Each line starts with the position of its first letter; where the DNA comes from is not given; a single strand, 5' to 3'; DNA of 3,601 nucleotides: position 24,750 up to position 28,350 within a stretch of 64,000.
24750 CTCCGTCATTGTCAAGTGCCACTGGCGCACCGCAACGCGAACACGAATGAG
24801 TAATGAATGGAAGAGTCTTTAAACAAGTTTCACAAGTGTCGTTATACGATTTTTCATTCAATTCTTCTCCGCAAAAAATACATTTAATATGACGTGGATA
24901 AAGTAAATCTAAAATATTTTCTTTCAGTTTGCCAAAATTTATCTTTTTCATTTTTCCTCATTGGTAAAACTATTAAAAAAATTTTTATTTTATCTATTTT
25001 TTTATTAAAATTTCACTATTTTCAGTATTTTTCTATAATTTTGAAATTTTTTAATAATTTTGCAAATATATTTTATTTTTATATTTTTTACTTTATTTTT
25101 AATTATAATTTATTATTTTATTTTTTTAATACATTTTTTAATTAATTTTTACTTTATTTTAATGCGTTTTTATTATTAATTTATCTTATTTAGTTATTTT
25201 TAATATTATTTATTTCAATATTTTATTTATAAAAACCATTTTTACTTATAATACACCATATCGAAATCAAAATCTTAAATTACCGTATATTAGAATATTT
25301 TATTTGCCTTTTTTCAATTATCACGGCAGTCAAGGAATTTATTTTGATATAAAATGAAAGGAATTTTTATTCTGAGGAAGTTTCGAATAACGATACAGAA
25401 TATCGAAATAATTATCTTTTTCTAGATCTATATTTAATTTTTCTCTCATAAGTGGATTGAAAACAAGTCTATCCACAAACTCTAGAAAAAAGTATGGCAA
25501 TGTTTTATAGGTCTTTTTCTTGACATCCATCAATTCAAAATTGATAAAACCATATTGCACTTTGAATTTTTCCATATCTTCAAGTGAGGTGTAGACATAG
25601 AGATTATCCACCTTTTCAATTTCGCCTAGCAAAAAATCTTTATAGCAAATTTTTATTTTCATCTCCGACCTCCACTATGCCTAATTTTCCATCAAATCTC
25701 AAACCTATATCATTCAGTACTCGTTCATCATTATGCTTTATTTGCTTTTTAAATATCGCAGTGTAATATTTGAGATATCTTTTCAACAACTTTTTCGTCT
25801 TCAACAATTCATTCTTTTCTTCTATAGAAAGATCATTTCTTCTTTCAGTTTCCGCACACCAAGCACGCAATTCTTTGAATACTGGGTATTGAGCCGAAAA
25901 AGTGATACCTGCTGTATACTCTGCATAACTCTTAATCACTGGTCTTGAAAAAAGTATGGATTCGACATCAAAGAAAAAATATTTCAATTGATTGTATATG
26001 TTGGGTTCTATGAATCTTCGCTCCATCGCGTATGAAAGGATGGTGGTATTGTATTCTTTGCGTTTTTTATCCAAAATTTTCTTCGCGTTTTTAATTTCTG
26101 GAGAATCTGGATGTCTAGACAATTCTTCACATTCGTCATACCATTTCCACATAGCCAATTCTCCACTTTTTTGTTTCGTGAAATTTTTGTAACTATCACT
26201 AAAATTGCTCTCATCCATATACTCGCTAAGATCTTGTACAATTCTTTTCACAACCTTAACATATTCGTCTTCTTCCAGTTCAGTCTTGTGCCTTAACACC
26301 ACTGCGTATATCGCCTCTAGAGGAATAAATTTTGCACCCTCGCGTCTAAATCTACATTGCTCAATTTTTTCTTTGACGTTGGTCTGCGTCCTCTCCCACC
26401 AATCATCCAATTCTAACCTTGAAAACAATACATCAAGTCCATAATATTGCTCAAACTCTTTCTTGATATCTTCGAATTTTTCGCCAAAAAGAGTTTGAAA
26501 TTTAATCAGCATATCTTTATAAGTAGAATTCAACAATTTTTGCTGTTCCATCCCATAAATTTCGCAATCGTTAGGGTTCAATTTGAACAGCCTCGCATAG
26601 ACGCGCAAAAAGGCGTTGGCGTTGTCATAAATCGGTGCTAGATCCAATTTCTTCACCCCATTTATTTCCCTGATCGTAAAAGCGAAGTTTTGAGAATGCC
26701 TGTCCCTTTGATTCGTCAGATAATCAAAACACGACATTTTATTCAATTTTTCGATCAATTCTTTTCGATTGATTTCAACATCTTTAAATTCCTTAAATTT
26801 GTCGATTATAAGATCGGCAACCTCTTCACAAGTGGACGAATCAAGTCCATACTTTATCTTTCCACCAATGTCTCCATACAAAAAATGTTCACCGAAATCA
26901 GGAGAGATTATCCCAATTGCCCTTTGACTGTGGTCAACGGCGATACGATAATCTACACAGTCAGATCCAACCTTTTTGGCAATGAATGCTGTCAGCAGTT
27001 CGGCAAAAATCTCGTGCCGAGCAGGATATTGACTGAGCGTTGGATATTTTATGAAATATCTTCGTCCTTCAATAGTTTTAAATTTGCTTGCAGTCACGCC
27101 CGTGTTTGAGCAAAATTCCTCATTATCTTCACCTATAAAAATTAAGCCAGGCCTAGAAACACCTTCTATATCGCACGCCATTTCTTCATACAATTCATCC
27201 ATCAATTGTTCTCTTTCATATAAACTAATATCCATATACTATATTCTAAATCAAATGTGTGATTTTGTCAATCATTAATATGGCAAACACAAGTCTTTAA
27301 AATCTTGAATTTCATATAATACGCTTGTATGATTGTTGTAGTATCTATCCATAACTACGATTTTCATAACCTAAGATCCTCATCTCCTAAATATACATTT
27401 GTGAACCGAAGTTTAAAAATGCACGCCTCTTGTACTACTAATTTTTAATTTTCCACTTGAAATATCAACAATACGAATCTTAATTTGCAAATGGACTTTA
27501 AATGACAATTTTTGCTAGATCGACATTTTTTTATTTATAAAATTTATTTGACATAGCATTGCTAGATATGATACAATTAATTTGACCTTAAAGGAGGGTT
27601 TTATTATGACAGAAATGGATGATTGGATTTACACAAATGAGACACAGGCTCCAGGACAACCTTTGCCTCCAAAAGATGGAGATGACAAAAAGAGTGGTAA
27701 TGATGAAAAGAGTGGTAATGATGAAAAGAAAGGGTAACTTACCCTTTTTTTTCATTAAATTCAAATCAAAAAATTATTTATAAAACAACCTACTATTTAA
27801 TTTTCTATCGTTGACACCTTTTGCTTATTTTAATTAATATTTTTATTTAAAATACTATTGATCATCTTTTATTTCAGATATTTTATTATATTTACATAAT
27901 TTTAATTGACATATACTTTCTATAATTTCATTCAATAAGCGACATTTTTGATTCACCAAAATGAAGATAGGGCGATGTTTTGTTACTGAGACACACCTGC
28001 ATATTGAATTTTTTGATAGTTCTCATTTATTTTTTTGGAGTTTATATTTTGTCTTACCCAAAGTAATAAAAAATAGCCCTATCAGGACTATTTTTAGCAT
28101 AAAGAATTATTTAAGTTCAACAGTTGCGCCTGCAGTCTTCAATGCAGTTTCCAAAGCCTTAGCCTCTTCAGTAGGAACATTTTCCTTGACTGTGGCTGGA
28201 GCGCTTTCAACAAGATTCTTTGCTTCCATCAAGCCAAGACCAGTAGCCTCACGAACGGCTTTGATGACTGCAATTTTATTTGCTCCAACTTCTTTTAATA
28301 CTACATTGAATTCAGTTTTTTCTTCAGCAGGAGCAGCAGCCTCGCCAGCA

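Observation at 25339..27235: Permuted, HipB-less split HipA-like kinase module: kinase with a long extension followed by an overlapping HipS-like gene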

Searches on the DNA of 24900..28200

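Call 63: search_rna_families(source=window, start=24900, end=28200, threshold=evalue, max_evalue=1)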
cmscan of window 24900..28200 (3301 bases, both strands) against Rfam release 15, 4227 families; matches with E-value up to 1: 0.
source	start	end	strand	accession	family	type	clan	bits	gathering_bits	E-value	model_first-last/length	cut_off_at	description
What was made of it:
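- Tried and rejected: No match (call 63).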
